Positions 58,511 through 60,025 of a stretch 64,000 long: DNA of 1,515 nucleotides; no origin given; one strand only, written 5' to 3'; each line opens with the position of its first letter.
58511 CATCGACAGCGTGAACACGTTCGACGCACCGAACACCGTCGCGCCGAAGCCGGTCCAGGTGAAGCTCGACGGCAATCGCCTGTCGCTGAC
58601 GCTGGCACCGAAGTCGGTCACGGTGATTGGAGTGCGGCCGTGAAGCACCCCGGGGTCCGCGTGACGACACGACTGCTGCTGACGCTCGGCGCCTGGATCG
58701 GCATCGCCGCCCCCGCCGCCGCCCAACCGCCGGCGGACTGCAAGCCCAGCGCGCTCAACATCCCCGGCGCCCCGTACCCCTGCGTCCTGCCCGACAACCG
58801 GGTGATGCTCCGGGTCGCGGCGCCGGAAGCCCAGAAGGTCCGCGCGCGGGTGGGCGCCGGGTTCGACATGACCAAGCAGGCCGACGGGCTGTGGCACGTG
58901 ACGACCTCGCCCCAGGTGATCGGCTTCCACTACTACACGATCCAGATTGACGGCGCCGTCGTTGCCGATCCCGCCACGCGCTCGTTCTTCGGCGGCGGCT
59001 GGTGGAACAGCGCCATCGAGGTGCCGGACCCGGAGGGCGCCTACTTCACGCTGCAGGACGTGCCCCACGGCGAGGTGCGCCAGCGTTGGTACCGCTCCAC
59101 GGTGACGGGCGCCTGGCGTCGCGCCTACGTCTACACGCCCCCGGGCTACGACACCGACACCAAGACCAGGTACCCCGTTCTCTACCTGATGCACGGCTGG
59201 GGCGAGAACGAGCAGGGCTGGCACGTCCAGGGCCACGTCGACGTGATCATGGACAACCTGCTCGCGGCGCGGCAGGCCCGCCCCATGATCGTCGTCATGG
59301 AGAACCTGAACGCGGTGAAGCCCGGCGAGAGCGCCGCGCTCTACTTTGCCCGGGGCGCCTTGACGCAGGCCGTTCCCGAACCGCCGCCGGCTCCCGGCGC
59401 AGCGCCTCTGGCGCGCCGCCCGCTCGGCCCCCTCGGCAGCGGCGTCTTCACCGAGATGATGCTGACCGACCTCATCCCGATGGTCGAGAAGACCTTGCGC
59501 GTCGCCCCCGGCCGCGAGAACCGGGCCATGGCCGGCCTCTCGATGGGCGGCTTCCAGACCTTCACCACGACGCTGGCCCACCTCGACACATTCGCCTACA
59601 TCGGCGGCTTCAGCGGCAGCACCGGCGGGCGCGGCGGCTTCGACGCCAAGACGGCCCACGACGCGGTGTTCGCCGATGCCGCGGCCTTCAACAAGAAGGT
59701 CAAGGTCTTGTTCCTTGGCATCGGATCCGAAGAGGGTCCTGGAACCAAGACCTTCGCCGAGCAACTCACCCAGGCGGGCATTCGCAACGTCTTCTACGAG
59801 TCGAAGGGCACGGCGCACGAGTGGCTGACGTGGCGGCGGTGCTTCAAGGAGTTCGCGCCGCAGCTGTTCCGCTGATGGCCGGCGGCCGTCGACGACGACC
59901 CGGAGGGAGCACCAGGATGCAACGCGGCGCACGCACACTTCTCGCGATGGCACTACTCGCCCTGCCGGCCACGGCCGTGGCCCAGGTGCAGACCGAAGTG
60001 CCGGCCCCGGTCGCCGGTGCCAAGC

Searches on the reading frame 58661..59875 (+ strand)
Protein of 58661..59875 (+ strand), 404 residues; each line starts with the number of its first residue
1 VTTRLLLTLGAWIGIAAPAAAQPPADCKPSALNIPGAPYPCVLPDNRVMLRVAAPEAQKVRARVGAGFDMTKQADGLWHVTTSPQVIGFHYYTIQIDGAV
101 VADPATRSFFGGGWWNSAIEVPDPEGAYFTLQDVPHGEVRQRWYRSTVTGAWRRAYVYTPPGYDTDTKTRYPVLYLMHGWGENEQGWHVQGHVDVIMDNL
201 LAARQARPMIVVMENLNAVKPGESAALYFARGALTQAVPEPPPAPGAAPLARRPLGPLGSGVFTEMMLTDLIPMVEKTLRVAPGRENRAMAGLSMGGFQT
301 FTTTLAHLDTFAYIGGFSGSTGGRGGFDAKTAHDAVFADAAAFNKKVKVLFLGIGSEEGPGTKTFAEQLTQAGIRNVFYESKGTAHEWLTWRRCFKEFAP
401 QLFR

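Call 52: search_protein_families(library=pfam, proteins=[window:58661-59875:+], max_evalue=0.0001)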
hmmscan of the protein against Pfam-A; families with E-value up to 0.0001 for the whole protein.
window:58661-59875:+ (404 aa): 1 family
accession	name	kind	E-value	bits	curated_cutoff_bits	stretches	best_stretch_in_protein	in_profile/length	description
PF00756.26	Esterase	-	3.7e-15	56.8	22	2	267-367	98-217/251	Putative esterase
